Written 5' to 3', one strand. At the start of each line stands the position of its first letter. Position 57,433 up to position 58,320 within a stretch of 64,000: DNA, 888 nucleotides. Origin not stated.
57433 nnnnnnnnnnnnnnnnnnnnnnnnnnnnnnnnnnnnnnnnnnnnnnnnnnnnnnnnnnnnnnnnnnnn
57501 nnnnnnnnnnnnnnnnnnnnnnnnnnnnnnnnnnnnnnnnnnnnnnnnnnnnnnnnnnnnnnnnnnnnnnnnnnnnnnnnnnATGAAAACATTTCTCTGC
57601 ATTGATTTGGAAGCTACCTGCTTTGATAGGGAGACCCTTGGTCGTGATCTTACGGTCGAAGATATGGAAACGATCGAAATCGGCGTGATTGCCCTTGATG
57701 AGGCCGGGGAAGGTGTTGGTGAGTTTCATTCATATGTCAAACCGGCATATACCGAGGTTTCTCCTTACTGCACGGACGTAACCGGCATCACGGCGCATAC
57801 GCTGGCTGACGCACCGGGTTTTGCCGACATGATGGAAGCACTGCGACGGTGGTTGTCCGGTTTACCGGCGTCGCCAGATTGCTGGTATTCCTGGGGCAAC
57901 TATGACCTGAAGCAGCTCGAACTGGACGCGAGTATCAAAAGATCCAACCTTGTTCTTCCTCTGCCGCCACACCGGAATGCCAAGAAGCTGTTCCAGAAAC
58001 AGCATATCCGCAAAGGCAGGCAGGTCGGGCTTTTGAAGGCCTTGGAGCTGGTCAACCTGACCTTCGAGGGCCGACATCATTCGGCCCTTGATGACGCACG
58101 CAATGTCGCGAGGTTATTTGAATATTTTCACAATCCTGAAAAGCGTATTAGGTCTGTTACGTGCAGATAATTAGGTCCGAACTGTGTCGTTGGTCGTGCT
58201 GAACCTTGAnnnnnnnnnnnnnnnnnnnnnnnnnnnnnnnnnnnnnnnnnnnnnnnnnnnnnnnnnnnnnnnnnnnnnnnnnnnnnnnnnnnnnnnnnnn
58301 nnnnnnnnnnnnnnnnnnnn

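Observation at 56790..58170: Coupled lambda-type Ser/Thr phosphatase and DEDDh exonuclease next to a HipA kinase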

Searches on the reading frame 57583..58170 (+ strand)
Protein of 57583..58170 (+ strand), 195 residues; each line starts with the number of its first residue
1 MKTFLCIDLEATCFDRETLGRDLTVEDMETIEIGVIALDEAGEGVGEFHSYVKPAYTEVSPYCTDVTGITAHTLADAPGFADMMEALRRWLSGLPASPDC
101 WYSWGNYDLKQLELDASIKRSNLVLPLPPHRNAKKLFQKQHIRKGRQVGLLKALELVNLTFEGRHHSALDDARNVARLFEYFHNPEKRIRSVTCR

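Call 3: search_protein_families(library=pfam, proteins=[window:57583-58170:+])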
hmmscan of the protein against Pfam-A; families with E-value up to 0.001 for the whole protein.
window:57583-58170:+ (195 aa): 2 families
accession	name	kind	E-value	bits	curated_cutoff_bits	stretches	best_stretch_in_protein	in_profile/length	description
PF00929.31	RNase_T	-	9.2e-19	69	24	1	6-179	2-164/164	Exonuclease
PF16473.11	Rv2179c-like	-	4.8e-07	30.1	27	1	14-181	5-175/177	3'-5' exoribonuclease Rv2179c-like domain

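Call 4: search_protein_families(library=padloc, proteins=[window:57583-58170:+], max_evalue=0.01)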
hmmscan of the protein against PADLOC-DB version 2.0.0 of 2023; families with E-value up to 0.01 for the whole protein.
window:57583-58170:+ (195 aa): 4 families
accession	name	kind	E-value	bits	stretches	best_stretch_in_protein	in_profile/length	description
PDLC01247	DEDDh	-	8.6e-15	53.6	1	13-179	2-138/139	"CAS-I,CAS-II,CAS-III,CAS-IV,CAS-V,CAS-VI; associated"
PDLC05027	PDC-S48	-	5.6e-13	46.7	1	3-187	5-171/411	-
PDLC05028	PDC-S48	-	5.6e-07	26.5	1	3-93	19-98/512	-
PDLC00753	Effector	-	0.0012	16.7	0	33-93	28-86/184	Exonuclease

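Call 5: search_protein_families(library=phrogs, proteins=[window:57583-58170:+], max_evalue=0.001)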
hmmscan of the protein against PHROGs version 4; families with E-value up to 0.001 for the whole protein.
window:57583-58170:+ (195 aa): 1 family
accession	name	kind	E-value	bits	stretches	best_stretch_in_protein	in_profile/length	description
phrog_192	-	DNA, RNA and nucleotide metabolism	1.1e-12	49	1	14-181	111-269/397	DNA polymerase exonuclease subunit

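Call 6: search_protein_families(library=ncbifam, proteins=[window:57583-58170:+], max_evalue=0.001)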
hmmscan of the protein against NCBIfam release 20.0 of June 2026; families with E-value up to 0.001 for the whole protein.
window:57583-58170:+ (195 aa): 17 families
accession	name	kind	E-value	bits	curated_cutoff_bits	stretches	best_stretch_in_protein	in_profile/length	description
NF005838.0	PRK07748.1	equivalog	7.3e-16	58.3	169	1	2-187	4-181/207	3'-5' exonuclease KapD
NF006316.0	PRK08517.1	equivalog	4.4e-10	39.3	247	1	15-91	76-147/270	3'-5' exonuclease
NF004316.1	PRK05711.1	equivalog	2.7e-09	37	196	1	13-93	5-83/234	DNA polymerase III subunit epsilon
NF005226.0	PRK06722.1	equivalog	1.1e-08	34.6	290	1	14-179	10-174/281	exonuclease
TIGR00573.1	dnaq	subfamily_domain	3e-08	33.4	71.5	1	12-93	10-87/217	exonuclease, DNA polymerase III, epsilon subunit family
NF005905.0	PRK07883.1-3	equivalog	3.5e-08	32.5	508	1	13-175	28-180/581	DEDD exonuclease domain-containing protein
NF005907.0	PRK07883.1-5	equivalog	4.8e-08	31.8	454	1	13-173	32-182/584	DEDD exonuclease domain-containing protein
NF005570.0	PRK07247.1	equivalog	1.5e-07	31.5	226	0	30-95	23-86/195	3'-5' exonuclease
NF005836.0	PRK07740.1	equivalog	1.9e-06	27.5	261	0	8-89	58-137/244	hypothetical protein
TIGR01406.1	dnaQ_proteo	equivalog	3.2e-06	26.9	222.7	1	14-91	5-80/231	DNA polymerase III subunit epsilon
NF005903.0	PRK07883.1-1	equivalog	6.8e-06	24.8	1038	1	3-175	41-202/642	DEDD exonuclease domain-containing protein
NF004719.0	PRK06063.1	equivalog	7.2e-06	25.1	389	1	17-93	24-95/331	DEDDh family exonuclease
TIGR01407.1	dinG_rel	hypoth_equivalog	1.4e-05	23.6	547.7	1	7-91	5-78/889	putative DnaQ family exonuclease/DinG family helicase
NF005981.0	PRK08074.1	equivalog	1.4e-05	23.3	789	1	15-92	9-83/931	ATP-dependent DNA helicase DinG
NF005906.0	PRK07883.1-4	equivalog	2.7e-05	22.7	495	1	13-91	10-84/563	DEDD exonuclease domain-containing protein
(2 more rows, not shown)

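Call 7: search_solved_structures(query=window:57583-58170:+, max_evalue=0.01, show_alignments=2)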
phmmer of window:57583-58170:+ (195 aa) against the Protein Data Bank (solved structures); distinct sequences matched with E-value up to 0.01: 17.
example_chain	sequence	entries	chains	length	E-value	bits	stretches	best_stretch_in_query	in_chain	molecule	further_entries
7k05_A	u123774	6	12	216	2.9e-10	43.4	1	4-180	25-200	ERI1 exoribonuclease 3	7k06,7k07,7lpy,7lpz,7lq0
2xri_A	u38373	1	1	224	3.2e-10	43.3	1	4-180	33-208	ERI1 EXORIBONUCLEASE 3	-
9qhb_A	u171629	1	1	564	1.1e-09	41.6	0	84-139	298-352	Engineered tetratricopeptide repeat protein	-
1w0h_A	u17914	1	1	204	2.1e-09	40.6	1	5-178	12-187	3'-5' EXONUCLEASE ERI1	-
4l8r_B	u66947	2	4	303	6.8e-09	39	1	5-178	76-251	3'-5' exoribonuclease 1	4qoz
2p1j_A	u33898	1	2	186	2.1e-08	37.4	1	12-183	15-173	DNA polymerase III polC-type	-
8bu0_A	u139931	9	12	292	2.1e-08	37.4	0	83-131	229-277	Consensus tetratricopeptide repeat protein | Crystal structure of an 8-repeat consensus TPR superhelix with Zinc. | Monomer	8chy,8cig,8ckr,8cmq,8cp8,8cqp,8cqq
3cg7_A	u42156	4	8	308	3e-07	33.6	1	22-184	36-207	Cell death-related nuclease 4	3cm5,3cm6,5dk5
1zbu_A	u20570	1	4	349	3.7e-07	33.3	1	5-178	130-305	3'-5' exonuclease ERI1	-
7n8v_A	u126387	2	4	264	2.2e-06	30.7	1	5-178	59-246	ERI1 exoribonuclease 2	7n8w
1zbh_A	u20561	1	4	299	2.3e-06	30.7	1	5-178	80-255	3'-5' exonuclease ERI1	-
9qhc_A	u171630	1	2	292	9.8e-06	28.6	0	83-139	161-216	Engineered tetratricopeptide repeat protein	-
8ch0_A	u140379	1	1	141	0.00011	25.2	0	83-129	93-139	Consensus tetratricopeptide repeat protein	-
2fo7_A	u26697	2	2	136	0.00038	23.5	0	83-130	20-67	SYNTHETIC CONSENSUS TPR PROTEIN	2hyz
1na0_A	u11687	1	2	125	0.0015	21.5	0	84-132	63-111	designed protein CTPR3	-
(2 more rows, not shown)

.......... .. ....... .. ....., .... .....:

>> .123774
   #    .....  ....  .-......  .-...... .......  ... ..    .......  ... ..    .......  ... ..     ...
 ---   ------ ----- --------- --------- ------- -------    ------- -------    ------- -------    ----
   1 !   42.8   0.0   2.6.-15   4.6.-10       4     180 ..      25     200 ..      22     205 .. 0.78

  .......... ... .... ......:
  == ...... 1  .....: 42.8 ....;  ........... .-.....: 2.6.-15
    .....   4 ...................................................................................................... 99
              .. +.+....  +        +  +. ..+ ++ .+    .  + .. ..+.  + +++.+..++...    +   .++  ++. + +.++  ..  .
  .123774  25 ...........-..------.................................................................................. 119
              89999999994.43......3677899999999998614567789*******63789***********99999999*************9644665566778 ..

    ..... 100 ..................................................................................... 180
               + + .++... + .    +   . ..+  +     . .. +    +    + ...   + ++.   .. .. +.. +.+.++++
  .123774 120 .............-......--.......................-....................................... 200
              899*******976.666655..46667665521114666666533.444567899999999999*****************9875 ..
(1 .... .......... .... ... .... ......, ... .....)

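Call 13: find_homologous_proteins(query=window:57583-58170:+)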
Query window:57583-58170:+ (195 aa): 19 proteins with E <= 0.001 among 139 candidates.
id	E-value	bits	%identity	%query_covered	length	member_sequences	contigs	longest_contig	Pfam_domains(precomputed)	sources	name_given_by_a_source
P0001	8.4e-125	432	97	100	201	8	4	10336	PF00929.32,PF16473.12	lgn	-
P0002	3.9e-77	276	67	94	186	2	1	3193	PF00929.32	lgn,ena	-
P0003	3.1e-73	264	65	94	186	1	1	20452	PF00929.32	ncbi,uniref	ncbi:exonuclease domain-containing protein [Kordiimonas sp.]|uniref:exonuclease domain-containing pr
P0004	3.1e-67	244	62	95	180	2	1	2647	PF00929.32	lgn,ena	-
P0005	1.1e-57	213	55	94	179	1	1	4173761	PF00929.32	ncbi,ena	-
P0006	4.8e-53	198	51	96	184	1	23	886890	PF00929.32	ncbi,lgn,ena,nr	ncbi:MAG: exonuclease domain-containing protein [Kordiimonadaceae bacterium]|nr:exonuclease domain-c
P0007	1.4e-52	196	51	94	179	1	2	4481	PF00929.32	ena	-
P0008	3.5e-49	185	49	95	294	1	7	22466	PF00929.32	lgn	-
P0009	1.2e-48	183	49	95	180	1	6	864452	PF00929.32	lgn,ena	-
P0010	4.4e-48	182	48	93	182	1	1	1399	PF00929.32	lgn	-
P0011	3.9e-23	100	39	91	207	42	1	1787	PF00929.32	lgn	-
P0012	6.2e-23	100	40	90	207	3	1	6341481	PF00929.32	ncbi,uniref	ncbi:inhibitor of KinA sporulation pathway (predicted exonuclease) [Pseudomonas sp. BS3782 TE3695]|u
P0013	6.7e-22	96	41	95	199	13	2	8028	PF00929.32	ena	-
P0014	1.1e-21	95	36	93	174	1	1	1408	PF00929.32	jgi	jgi:inhibitor of KinA sporulation pathway (predicted exonuclease)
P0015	1.8e-21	95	40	93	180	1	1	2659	PF00929.32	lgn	-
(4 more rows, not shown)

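Call 14: find_encoding_contigs(protein=P0001, flank=10000, max_places=4)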
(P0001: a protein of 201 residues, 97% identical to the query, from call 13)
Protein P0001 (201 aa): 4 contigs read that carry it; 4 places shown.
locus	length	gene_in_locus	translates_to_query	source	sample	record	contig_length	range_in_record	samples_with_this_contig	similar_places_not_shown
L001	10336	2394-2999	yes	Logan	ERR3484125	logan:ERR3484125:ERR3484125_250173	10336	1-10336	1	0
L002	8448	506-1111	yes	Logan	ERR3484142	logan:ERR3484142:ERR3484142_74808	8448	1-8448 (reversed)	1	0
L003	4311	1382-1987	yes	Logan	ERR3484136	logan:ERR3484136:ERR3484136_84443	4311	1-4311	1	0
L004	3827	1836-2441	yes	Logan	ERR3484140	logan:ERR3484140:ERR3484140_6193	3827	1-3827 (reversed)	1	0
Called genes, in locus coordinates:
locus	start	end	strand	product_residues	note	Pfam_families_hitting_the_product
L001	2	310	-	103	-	?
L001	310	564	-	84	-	PF13560:HTH_31, PF01381:HTH_3, PF13443:HTH_26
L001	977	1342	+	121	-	-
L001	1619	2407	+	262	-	PF00149:Metallophos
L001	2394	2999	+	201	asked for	PF00929:RNase_T, PF16473:Rv2179c-like (faint)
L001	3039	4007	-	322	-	PF01073:3Beta_HSD, PF01370:Epimerase, PF16363:GDP_Man_Dehyd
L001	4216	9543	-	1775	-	PF00589:Phage_integrase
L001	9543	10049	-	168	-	-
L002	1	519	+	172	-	?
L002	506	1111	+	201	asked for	PF00929:RNase_T, PF16473:Rv2179c-like (faint)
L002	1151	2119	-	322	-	PF01073:3Beta_HSD, PF01370:Epimerase, PF16363:GDP_Man_Dehyd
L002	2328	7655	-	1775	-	PF00589:Phage_integrase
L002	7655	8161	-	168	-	-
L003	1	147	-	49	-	?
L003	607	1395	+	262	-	PF00149:Metallophos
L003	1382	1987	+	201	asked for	PF00929:RNase_T, PF16473:Rv2179c-like (faint)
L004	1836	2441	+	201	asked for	PF00929:RNase_T, PF16473:Rv2179c-like (faint)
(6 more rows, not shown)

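Call 15: find_encoding_contigs(protein=P0003, flank=10000, max_places=3)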
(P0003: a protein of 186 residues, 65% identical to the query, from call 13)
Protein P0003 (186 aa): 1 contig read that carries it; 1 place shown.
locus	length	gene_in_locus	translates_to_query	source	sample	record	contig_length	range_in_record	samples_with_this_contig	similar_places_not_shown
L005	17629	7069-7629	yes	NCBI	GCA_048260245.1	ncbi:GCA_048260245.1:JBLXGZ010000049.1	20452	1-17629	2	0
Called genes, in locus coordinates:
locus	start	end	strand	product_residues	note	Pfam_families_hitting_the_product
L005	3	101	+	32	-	?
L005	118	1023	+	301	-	-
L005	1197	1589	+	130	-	-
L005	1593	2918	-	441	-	PF00275:EPSP_synthase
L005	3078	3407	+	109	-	PF09538:FYDLN_acid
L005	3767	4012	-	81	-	PF01381:HTH_3, PF13443:HTH_26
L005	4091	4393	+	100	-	-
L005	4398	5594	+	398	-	PF12167:Arm-DNA-bind_2, PF14659:Phage_int_SAM_3 (weak), PF00589:Phage_integrase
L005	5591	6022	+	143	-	-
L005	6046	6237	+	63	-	-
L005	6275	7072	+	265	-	PF00149:Metallophos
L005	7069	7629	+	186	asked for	PF00929:RNase_T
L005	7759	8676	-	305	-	PF21687:T2SSK_1st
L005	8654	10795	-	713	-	PF21305:type_II_gspD_N0, PF03958:Secretin_N, PF00263:Secretin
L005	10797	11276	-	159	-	-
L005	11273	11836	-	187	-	PF10741:T2SSM_b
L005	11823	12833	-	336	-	PF05137:PilN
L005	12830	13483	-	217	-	PF07963:N_methyl (faint), PF11612:T2SSJ (weak)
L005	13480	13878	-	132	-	-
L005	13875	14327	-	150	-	PF07963:N_methyl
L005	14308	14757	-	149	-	PF07963:N_methyl (weak), PF08334:T2SSG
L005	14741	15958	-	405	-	PF28597:T2SSF_N (weak), PF00482:T2SSF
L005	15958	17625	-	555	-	PF05157:MshEN, PF00437:T2SSE, PF25199:nSTAND_NTPase5 (faint)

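Call 16: find_encoding_contigs(protein=P0005, flank=10000, max_places=3)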
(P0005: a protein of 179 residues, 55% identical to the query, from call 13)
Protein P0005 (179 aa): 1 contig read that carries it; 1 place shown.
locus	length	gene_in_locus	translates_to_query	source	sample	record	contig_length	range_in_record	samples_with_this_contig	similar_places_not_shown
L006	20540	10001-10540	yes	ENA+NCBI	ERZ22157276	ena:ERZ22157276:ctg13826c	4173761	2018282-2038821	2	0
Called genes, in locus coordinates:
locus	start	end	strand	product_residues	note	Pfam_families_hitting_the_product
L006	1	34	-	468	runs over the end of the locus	PF00282:Pyridoxal_deC, PF00266:Aminotran_5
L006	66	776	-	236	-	PF00215:OMPdecase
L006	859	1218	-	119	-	-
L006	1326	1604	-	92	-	PF00216:Bac_DNA_binding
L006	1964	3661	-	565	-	PF17092:PCB_OB (faint), PF21710:Spt6_S1 (faint), PF00575:S1, PF23459:S1_RRP5 (weak), PF00575:S1, PF23459:S1_RRP5 (weak), PF00575:S1, PF23459:S1_RRP5 (weak)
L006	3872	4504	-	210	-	PF02224:Cytidylate_kin, PF13189:Cytidylate_kin2 (weak), PF13207:AAA_17 (faint), PF13238:AAA_18 (faint)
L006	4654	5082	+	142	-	-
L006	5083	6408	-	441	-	PF00275:EPSP_synthase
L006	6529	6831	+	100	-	PF09538:FYDLN_acid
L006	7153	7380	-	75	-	PF13443:HTH_26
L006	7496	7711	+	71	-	-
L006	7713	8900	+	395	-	PF12167:Arm-DNA-bind_2, PF14659:Phage_int_SAM_3, PF22022:Phage_int_M (weak), PF00589:Phage_integrase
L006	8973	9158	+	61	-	-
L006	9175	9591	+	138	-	-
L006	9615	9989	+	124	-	-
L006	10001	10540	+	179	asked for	PF00929:RNase_T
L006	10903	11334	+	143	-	-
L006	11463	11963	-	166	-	PF12802:MarR_2 (weak)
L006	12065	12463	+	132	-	PF12680:SnoaL_2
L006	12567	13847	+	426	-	PF00083:Sugar_tr (weak), PF07690:MFS_1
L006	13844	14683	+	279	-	PF13714:PEP_mutase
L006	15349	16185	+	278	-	-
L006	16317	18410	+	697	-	PF13538:UvrD_C_2 (faint), PF13086:AAA_11, PF01443:Viral_helicase1 (faint), PF13087:AAA_12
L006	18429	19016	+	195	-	-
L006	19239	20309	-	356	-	PF07690:MFS_1 (weak)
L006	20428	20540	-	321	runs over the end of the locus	PF00135:COesterase, PF20434:BD-FAE, PF07859:Abhydrolase_3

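Call 18: find_encoding_contigs(protein=P0006, flank=10000, max_places=3)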
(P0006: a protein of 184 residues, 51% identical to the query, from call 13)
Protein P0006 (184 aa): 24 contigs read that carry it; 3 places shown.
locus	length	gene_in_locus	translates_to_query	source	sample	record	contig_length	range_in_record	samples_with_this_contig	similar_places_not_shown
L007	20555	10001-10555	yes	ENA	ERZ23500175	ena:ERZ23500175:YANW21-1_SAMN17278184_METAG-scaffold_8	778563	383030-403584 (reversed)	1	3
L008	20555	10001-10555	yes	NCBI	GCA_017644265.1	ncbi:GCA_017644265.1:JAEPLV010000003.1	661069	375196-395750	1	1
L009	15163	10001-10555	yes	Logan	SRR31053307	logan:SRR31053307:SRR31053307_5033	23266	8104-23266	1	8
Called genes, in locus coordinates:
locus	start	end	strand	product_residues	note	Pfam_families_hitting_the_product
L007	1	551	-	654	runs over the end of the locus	PF13522:GATase_6, PF13537:GATase_7, PF12481:DUF3700, PF00733:Asn_synthase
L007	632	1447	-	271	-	-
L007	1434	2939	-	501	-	PF01943:Polysacc_synt, PF13440:Polysacc_synt_3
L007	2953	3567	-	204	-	PF02475:TRM5-TYW2_MTfase, PF05050:Methyltransf_21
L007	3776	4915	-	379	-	-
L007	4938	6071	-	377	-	PF13439:Glyco_transf_4 (faint), PF00534:Glycos_transf_1, PF13692:Glyco_trans_1_4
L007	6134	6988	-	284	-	PF00535:Glycos_transf_2, PF13641:Glyco_tranf_2_3 (weak)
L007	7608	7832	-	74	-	PF13443:HTH_26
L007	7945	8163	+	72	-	-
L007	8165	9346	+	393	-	PF12167:Arm-DNA-bind_2, PF14659:Phage_int_SAM_3 (faint), PF00589:Phage_integrase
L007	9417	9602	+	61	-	-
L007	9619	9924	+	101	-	-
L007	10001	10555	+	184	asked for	PF00929:RNase_T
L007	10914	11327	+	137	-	-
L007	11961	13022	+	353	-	PF01548:DEDD_Tnp_IS110, PF02371:Transposase_20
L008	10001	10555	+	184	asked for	PF00929:RNase_T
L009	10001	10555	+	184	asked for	PF00929:RNase_T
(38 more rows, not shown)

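Call 19: find_encoding_contigs(protein=P0009, flank=10000, max_places=3)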
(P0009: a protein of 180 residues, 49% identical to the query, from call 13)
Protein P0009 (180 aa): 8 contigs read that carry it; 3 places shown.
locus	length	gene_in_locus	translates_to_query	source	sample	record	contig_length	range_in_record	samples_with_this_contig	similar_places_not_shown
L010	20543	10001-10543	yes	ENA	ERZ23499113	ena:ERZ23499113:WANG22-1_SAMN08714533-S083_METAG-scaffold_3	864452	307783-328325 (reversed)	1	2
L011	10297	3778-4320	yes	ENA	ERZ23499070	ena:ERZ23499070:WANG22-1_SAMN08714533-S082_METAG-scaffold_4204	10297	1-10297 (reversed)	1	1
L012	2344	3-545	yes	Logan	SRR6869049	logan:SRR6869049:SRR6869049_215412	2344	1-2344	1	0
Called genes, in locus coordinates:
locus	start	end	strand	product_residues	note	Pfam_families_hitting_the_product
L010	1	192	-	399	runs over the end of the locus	-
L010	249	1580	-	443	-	-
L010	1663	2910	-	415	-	PF08421:Methyltransf_13, PF13489:Methyltransf_23 (weak), PF08484:Methyltransf_14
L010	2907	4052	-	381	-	PF01370:Epimerase, PF02719:Polysacc_synt_2 (weak), PF04321:RmlD_sub_bind, PF16363:GDP_Man_Dehyd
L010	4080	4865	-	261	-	PF03567:Sulfotransfer_2, PF00685:Sulfotransfer_1 (faint)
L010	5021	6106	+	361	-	-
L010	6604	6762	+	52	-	-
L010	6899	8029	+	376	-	-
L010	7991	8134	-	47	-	-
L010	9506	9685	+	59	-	-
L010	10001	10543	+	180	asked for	PF00929:RNase_T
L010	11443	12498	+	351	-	PF01548:DEDD_Tnp_IS110, PF02371:Transposase_20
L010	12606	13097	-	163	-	-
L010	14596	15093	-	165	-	-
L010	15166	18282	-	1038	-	PF00873:ACR_tran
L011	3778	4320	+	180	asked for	PF00929:RNase_T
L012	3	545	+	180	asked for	PF00929:RNase_T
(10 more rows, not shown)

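Call 22: find_related_loci(query=A1, collection=genome_contigs, flank=10000)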
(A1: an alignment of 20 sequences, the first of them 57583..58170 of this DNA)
Query A1 (195 aa) in genome_contigs; peptide patterns used: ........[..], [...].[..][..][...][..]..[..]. (x = any residue, [..] = any of these).
599 stretches matched a pattern (row limit reached: there are more); 568 encode a relative of the query (tblastn E <= 1e-3); the best 80 are kept; 80 distinct loci.
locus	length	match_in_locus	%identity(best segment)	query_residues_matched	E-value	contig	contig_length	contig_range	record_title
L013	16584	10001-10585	95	1-195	4e-127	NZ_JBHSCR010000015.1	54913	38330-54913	Kordiimonas lipolytica strain CGMCC 1.15304 soapdenovo_K_83_15, whole genome shotgun sequence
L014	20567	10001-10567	66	1-189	2e-82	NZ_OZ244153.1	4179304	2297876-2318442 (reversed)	MAG: Kordiimonas sp. isolate def65876-ef31-448d-83e5-856ba072f58d chromosome 1, complete sequence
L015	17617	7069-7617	64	1-183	2e-77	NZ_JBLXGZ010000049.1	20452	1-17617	MAG: Kordiimonas sp. isolate ET05-09 T05maxbin_out.036_metabat.2RE.5K@49, whole genome shotgun sequence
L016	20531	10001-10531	41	1-183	4e-36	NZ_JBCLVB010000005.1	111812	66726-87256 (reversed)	Luteimonas sp. MJ250 Scaffold1_5, whole genome shotgun sequence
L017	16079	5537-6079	40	2-182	9e-35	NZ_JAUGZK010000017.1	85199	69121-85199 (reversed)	Alkalimonas mucilaginosa strain MEB004 17, whole genome shotgun sequence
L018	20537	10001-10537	39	4-189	5e-34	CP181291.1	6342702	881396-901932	MAG: Microcoleus sp. isolate GLPB chromosome, complete genome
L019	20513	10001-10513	42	4-181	7e-34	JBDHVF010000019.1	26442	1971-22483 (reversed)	MAG: Polyangiales bacterium isolate AS-MESO-3CA.253 NODE_7726_length_26442_cov_4.237929, whole genome shotgun sequence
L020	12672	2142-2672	38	4-184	1e-33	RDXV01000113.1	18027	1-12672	MAG: Nostocales cyanobacterium isolate PH2015_10S_36_12 PH2015_10S_scaffold_147, whole genome shotgun sequence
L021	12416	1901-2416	38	4-181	7e-34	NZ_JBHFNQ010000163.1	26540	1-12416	Floridaenema aerugineum BLCC-F46 bin1.fa-163, whole genome shotgun sequence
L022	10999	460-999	39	1-182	1e-33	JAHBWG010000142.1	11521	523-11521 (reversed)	MAG: Sandaracinaceae bacterium isolate ACE_MYX11 MYX11_142, whole genome shotgun sequence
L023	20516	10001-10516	38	4-182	3e-33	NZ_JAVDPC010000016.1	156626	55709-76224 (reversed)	Cerasicoccus frondis strain NBRC 105381 contig16, whole genome shotgun sequence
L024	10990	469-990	39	2-181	2e-33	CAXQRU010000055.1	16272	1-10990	MAG: Polaribacter sp. isolate 3um_C4B0723_4.40 genome assembly, contig: k127_421871, whole genome shotgun sequence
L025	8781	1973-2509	38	4-182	2e-33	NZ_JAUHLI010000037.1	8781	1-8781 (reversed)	Alkalimonas cellulosilytica strain MEB108 37, whole genome shotgun sequence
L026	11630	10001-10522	39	1-181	6e-33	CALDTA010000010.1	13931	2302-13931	MAG: uncultured Deinococcales bacterium isolate L1_Bin_MAXBIN__049_sub_1 genome assembly, contig: c_000000251565, whole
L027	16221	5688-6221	38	3-186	5e-33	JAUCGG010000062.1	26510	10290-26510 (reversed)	Desulfococcaceae bacterium HSG8 NODE_98_length_26510, whole genome shotgun sequence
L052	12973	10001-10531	39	4-179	2e-31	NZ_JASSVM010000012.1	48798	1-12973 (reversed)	Marinobacter sp. SS5-14b NODE_12_length_48798_cov_55.206134, whole genome shotgun sequence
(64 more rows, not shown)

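Call 23: find_related_loci(query=A1, collection=viral_contigs, flank=10000)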
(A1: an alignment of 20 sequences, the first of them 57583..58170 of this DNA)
Query A1 (195 aa) in viral_contigs; peptide patterns used: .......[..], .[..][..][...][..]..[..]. (x = any residue, [..] = any of these).
63 stretches matched a pattern; 41 encode a relative of the query (tblastn E <= 1e-3); 41 distinct loci.
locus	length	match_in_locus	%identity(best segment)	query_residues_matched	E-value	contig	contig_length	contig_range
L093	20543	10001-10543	36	1-182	2e-31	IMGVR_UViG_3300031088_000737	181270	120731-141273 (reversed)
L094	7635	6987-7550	36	2-179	9e-28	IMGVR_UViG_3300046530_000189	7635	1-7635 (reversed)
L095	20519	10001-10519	35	3-181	2e-26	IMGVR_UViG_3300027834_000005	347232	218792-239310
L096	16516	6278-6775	33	2-179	2e-26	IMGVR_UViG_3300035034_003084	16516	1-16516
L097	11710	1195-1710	34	4-179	7e-26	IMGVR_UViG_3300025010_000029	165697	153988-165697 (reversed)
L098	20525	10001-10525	32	1-181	1e-25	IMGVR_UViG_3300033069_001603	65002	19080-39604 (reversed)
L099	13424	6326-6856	31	2-182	4e-24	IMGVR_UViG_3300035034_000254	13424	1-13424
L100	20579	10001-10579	34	2-183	5e-24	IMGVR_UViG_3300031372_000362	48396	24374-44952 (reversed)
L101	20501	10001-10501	31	4-179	1e-23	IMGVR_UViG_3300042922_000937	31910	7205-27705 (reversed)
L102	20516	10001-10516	32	3-180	1e-23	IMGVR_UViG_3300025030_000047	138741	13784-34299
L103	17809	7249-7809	33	2-178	2e-23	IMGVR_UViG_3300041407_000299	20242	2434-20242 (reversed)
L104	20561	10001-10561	33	2-178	4e-23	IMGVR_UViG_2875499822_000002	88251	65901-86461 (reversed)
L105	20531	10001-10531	30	3-179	6e-23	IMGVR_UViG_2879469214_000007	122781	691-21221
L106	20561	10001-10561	33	2-178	9e-23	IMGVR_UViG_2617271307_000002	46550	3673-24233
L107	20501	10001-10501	29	3-179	4e-22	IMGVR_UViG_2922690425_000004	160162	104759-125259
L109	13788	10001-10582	34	4-177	4e-21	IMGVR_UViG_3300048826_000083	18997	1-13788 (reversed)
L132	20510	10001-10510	36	4-180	4e-22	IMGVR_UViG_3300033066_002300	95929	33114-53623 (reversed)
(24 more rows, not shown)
